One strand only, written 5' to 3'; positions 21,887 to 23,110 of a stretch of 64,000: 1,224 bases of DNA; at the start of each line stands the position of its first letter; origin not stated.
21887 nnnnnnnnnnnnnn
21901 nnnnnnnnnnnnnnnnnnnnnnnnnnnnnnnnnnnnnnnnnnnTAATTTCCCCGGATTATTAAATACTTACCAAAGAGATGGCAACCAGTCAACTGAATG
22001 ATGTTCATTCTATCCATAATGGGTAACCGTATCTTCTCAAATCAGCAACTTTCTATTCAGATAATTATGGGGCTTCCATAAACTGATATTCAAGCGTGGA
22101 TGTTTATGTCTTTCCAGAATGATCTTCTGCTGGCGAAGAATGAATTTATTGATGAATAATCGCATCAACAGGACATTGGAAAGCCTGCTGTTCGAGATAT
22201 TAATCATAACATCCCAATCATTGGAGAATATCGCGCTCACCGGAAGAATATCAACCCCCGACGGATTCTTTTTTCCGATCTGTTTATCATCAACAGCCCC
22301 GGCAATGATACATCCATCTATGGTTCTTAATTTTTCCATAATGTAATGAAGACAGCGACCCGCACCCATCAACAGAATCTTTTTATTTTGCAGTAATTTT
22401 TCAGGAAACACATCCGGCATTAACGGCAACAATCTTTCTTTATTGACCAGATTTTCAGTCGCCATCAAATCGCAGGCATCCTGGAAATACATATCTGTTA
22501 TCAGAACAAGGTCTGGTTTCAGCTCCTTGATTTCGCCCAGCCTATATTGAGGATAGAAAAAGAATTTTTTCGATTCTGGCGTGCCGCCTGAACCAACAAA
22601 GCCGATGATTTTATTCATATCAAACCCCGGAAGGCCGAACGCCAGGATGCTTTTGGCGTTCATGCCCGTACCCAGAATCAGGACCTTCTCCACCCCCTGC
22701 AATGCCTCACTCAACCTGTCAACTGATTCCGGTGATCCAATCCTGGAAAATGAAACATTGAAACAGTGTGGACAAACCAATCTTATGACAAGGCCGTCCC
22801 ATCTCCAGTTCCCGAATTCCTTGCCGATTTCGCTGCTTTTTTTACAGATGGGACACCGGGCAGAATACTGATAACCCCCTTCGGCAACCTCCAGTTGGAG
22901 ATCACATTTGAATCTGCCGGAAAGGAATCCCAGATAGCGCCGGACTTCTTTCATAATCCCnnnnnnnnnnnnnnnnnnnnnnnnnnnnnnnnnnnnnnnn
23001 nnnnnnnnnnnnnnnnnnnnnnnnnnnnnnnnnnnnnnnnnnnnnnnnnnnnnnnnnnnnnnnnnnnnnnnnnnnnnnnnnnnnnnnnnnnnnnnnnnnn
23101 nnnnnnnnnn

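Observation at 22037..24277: B12/radical-SAM enzyme fused to a Zn-ribbon and Rossmann-like C-terminal modules inside an O-antigen locus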

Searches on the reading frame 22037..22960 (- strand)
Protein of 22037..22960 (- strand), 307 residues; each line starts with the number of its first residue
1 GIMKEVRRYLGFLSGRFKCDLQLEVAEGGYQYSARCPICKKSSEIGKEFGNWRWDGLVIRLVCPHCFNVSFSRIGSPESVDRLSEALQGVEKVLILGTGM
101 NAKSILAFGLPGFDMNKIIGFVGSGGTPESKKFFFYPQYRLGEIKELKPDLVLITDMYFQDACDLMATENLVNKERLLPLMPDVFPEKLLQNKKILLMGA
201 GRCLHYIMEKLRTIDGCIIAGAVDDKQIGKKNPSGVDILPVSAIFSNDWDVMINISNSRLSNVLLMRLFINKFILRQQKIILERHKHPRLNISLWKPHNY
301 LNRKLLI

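Call 9: search_protein_families(library=pfam, proteins=[window:22037-22960:-], max_evalue=10)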
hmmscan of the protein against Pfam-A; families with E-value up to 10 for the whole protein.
window:22037-22960:- (307 aa): 6 families
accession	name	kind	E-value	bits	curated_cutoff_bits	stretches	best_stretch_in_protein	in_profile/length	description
PF09788.14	Tmemb_55A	-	0.018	14.7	30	1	33-55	169-191/248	Transmembrane protein 55A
PF23499.1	YnfU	-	0.12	12.7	27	1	60-69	16-25/49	YnfU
PF21936.2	Pcf11_C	-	0.13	12.7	26.7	1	27-58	7-40/54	Pcf11, C-terminal domain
PF14447.12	Prok-RING_4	-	0.17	12.2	27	1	31-42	29-39/46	Prokaryotic RING finger family 4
PF03437.21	BtpA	-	0.19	11.6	30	1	195-244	202-248/254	BtpA family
PF12760.12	Zn_ribbon_IS1595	-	2.3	8.7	25.4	1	50-74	11-32/46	Transposase zinc-ribbon domain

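Call 18: search_solved_structures(query=A1, max_evalue=10, show_alignments=3)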
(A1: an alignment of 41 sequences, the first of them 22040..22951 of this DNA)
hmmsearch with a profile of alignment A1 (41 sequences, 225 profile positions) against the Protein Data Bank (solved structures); distinct sequences matched with E-value up to 10: 65 (the best 60 are shown).
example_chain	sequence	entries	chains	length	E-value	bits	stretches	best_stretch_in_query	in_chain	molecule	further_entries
5v7q_1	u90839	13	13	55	0.0053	19.3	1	7-43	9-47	50S ribosomal protein L33 | 50S ribosomal protein L33 2 | Large ribosomal subunit protein bL33A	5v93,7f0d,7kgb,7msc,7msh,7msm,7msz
2i13_A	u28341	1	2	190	0.0062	19.1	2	12-44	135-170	Aart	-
5o60_c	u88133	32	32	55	0.0083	18.7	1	7-43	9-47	50S ribosomal protein L33 1 | 50S Ribosomal Protein L33 | Large ribosomal subunit protein bL33A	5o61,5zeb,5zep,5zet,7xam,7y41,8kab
7s0s_d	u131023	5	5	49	0.0085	18.7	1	7-43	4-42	50S ribosomal protein L33 | Large ribosomal subunit protein bL33A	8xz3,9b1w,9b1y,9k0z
3wwl_A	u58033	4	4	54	0.016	17.7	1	9-44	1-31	Alpha-aminoadipate carrier protein LysW | OrfF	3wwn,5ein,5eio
4m7o_A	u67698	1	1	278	0.025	17.2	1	96-164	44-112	Iron-binding protein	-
9qt5_4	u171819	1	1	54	0.034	16.7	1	6-43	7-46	Large ribosomal subunit protein bL33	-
3psa_A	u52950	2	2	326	0.043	16.4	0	118-149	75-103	protein HI_1472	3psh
4ovk_A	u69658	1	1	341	0.044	16.3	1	118-150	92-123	Periplasmic binding protein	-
2e2z_A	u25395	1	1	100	0.048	16.2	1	6-60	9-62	Tim15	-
5k2m_E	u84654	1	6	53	0.057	16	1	12-54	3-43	Probable lysine biosynthesis protein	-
10px_16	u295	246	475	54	0.071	15.6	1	6-44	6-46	50S ribosomal protein L33 | 50S ribosomal protein L34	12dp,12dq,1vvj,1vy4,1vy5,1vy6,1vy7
4v90_B6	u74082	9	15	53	0.077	15.5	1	6-44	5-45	50S RIBOSOMAL PROTEIN L33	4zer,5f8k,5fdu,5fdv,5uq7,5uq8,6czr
2qkd_A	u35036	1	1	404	0.078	15.5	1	3-44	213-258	Zinc finger protein ZPR1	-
6mif_A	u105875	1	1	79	0.095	15.2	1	11-64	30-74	LIM and senescent cell antigen-like-containing domain protein 1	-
4v9j_B6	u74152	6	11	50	0.11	15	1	7-44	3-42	50S ribosomal protein L33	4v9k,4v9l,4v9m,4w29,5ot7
5a9z_Ac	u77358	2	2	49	0.12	14.9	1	7-44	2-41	50S ribosomal protein L33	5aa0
8crx_0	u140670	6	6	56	0.14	14.7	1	6-43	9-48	50S ribosomal protein L33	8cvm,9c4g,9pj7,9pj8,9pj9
5zlu_y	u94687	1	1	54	0.16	14.5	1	11-44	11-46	50S ribosomal protein L33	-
4v68_B6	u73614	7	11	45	0.52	12.8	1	12-44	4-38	50S ribosomal protein L33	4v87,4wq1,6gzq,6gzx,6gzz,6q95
4v83_B3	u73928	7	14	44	0.57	12.7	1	12-44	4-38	50S ribosomal protein L33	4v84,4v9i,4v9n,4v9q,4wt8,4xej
7nhn_6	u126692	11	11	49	0.78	12.3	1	7-39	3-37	50S ribosomal protein L33 1 | Large ribosomal subunit protein bL33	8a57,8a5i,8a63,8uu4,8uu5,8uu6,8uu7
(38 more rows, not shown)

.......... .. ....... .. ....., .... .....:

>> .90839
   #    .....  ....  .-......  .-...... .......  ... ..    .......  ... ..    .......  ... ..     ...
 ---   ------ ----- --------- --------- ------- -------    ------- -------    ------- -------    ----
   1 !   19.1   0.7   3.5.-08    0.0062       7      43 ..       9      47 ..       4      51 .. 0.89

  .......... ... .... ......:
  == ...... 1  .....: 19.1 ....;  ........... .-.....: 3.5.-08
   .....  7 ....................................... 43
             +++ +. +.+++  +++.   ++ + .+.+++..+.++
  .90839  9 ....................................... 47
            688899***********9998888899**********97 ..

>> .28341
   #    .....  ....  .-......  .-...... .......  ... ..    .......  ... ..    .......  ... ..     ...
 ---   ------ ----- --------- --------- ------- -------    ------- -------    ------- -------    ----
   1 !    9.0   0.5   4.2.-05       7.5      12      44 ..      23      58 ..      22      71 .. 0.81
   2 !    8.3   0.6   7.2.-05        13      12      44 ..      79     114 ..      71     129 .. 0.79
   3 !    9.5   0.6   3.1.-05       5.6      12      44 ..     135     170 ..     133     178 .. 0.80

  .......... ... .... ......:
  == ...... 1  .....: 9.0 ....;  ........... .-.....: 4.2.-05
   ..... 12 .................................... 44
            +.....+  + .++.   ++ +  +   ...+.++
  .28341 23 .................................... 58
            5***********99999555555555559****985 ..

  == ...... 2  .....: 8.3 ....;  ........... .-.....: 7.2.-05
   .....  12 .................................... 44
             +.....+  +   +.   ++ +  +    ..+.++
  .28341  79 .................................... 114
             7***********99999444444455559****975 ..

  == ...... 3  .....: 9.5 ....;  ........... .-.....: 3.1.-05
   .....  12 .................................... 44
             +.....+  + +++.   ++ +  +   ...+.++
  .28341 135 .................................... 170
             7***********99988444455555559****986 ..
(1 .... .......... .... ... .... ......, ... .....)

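Call 24: predict_structure(alignment_id=A1)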
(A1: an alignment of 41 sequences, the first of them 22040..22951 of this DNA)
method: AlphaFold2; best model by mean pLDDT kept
length: 304 residues; sequences in the alignment: 41
mean_pLDDT: 77.1   pTM: 0.72
mean pLDDT of the five models: 77.1, 75.9, 75.9, 75.3, 74.4
residues with pLDDT >= 90: 103; 70-90: 115; 50-70: 46; < 50: 40
segments of 3 or more residues with pLDDT < 50: 1-11, 272-288, 296-304
pLDDT, mean of each block of 10 residues (from residue 1): 40 69 78 92 79 88 91 82 94 94 92 96 84 95 95 87 84 79 83 80 84 92 60 82 88 59 54 43 41 47 32
secondary structure, 60 per line:
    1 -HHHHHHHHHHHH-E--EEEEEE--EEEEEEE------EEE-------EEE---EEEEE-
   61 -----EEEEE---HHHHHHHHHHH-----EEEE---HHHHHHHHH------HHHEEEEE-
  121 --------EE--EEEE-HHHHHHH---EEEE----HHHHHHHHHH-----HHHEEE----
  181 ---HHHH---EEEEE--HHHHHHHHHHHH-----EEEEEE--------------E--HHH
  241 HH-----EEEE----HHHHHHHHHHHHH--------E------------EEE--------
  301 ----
elements in order: H2-13 E18-23 E26-32 E39-41 E49-51 E55-59 E66-70 H74-84 E90-93 H97-105 E115-119 E133-136 H138-144 E148-151 H156-165 E174-176 H184-187 E191-195 H198-209 E215-220 H238-242 E248-251 H256-268 E290-292

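Call 26: fold_search(model_id=the predicted structure, library=pdb)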
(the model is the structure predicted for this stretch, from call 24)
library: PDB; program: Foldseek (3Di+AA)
matches with E <= 10: 970; with E <= 0.001: 0
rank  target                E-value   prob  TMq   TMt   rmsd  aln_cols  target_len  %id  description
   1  5oql_R                2.4e-03  0.38  0.17  0.20  14.8       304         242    9  Cryo-EM structure of the 90S pre-ribosome from Chaetomium thermophilum (released 2017-10-11)
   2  6t3e_A                1.4e-02  0.38  0.22  0.21  12.8       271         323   12  Structure of Thermococcus litoralis Delta(1)-pyrroline-2-carboxylate reductase in complex with NADH and L-proline (released 2020-05-13)
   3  5gzi_B                2.2e-02  0.33  0.19  0.18  12.9       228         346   10  Cyclodeaminase_PA (released 2018-01-17)
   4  5dzs_B                2.3e-02  0.89  0.22  0.24   5.4       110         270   20  1.5 Angstrom Crystal Structure of Shikimate Dehydrogenase 1 from Peptoclostridium difficile. (released 2015-10-07)
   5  8t53_A                2.9e-02  0.92  0.23  0.18   7.8       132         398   16  S. enterica WbaP in a styrene maleic acid liponanoparticle (released 2024-02-14)
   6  5gzi_A                3.3e-02  0.30  0.21  0.19  13.0       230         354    9  Cyclodeaminase_PA (released 2018-01-17)
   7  6g4q_A                3.7e-02  0.38  0.19  0.19  12.8       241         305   15  Structure of human ADP-forming succinyl-CoA ligase complex SUCLG1-SUCLA2 (released 2018-04-11)
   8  5gzl_A                4.2e-02  0.30  0.22  0.20  12.7       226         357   10  Cyclodeaminase_PA (released 2018-01-17)
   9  7jmk_A                4.5e-02  0.51  0.19  0.20   9.4       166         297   13  GTP-specific succinyl-CoA synthetase complexed with Mg-GDP in space group P32 (released 2021-03-10)
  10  3wgi_A                5.7e-02  0.69  0.25  0.33  11.7       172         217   12  Crystal structure of RSP in complex with beta-NAD+ and operator DNA (released 2014-08-13)
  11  8h8p_A                5.7e-02  0.08  0.11  0.11  15.8       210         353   10  Crystal structure of thiomorpholine-carboxylate dehydrogenase from Candida parapsilosis. (released 2023-10-25)
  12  4xx0_A                6.5e-02  0.66  0.22  0.22   8.8       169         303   12  CoA bound to pig GTP-specific succinyl-CoA synthetase (released 2015-08-12)
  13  7jmk_C                6.5e-02  0.63  0.22  0.23   9.5       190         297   11  GTP-specific succinyl-CoA synthetase complexed with Mg-GDP in space group P32 (released 2021-03-10)
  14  8j1c_C                7.8e-02  0.30  0.20  0.19  10.7       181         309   12  Structure of amino acid dehydrogenase in complex with NADP (released 2023-08-16)
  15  8h8p_D                7.8e-02  0.28  0.18  0.16  11.4       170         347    9  Crystal structure of thiomorpholine-carboxylate dehydrogenase from Candida parapsilosis. (released 2023-10-25)
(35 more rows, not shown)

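Call 33: search_protein_representatives(alignment_id=A1)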
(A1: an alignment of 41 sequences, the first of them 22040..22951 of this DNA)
Query: 41 sequences, 225 profile positions. Proteins with E-value up to 0.001 (for the whole library): 168; up to 1e-10: 86; up to 1e-30: 29. The best 150 are listed.
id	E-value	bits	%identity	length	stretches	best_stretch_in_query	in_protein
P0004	3.4e-54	199.9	-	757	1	3-220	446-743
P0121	1.5e-49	184.7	-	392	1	4-220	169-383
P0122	1.0e-48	182.0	-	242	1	5-180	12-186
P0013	1.3e-47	178.4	-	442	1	7-202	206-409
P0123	3.0e-47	177.2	-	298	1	5-212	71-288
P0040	3.4e-45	170.5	-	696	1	6-177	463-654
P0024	4.5e-45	170.1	-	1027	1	3-183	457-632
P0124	5.3e-43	163.3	-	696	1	9-201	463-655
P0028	2.4e-42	161.2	-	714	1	5-222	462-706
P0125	5.8e-42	159.9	-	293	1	3-152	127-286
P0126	2.0e-40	154.9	-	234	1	4-167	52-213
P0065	1.2e-39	152.4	-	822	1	3-171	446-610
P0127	6.5e-39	149.9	-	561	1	8-179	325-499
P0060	1.3e-38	148.9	-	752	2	6-165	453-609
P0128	2.4e-36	141.5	-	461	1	3-171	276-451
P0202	3.8e-09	52.6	-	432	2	96-166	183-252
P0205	5.0e-08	48.9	-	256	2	49-186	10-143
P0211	2.5e-07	46.6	-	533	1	68-201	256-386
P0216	1.6e-06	44.0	-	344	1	70-150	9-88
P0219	5.9e-06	42.1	-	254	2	51-192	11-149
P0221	9.1e-06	41.5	-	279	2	95-176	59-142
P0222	1.2e-05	41.1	-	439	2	56-173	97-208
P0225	4.0e-05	39.4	-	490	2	71-156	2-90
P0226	4.1e-05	39.4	-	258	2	47-137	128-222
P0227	5.3e-05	39.0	-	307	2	86-158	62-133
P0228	5.9e-05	38.9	-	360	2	63-151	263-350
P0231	9.7e-05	38.2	-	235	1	51-142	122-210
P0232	1.3e-04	37.8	-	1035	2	70-146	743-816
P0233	1.3e-04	37.7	-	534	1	64-149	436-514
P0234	1.3e-04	37.7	-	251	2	55-153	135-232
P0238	1.7e-04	37.4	-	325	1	72-171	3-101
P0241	2.1e-04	37.0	-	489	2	50-193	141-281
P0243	2.4e-04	36.8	-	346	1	68-165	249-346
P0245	2.6e-04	36.8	-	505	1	60-151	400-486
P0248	2.8e-04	36.6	-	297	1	67-177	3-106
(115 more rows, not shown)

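Call 35: search_protein_families(library=pfam, alignment_id=A2, max_evalue=0.001)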
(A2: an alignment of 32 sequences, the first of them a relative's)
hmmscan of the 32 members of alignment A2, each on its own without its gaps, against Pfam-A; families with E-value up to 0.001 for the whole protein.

A. member 1, P0247 (421 aa): 7 families
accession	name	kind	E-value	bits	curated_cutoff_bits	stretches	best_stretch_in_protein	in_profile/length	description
PF13489.12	Methyltransf_23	-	1.4e-23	83.8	27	1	103-249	14-164/164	Methyltransferase domain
PF08241.18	Methyltransf_11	-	3e-13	50.6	21.2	1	115-205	1-95/95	Methyltransferase domain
PF08242.18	Methyltransf_12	-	2.6e-10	41.4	30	1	115-203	1-98/98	Methyltransferase domain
PF13649.12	Methyltransf_25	-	4.6e-09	37.3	27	1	115-201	2-97/97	Methyltransferase domain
PF08484.17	Methyltransf_14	-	5.7e-09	36.4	23.5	1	294-388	51-147/160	C-methyltransferase C-terminal domain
PF13847.12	Methyltransf_31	-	1.5e-07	31.6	27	1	113-213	6-118/145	Methyltransferase domain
PF17836.7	PglD_N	-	0.00039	21.4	23.4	1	313-359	1-45/78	PglD N-terminal domain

B. families by the number of members that match (of 32 scanned): 25 families
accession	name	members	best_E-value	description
PF08484.17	Methyltransf_14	11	1.6e-13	C-methyltransferase C-terminal domain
PF04055.27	Radical_SAM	8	1.9e-22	Radical SAM superfamily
PF01497.23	Peripla_BP_2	5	1.5e-30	Periplasmic binding protein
PF17836.7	PglD_N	4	4.7e-06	PglD N-terminal domain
PF13489.12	Methyltransf_23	3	1.4e-23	Methyltransferase domain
PF22674.2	C2185-like_N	3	5.1e-17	C2185-like, N-terminal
PF08241.18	Methyltransf_11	3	3e-13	Methyltransferase domain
PF13847.12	Methyltransf_31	3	2.5e-12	Methyltransferase domain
PF08242.18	Methyltransf_12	3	2.6e-10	Methyltransferase domain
PF02629.25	CoA_binding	3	1.5e-07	CoA binding domain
PF00535.33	Glycos_transf_2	2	5.7e-33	Glycosyl transferase family 2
PF05711.17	TylF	2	4e-19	Macrocin-O-methyltransferase (TylF)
PF02310.24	B12-binding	2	2.4e-18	B12 binding domain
PF13649.12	Methyltransf_25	2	3.2e-11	Methyltransferase domain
PF13578.12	Methyltransf_24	2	6.9e-08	Methyltransferase domain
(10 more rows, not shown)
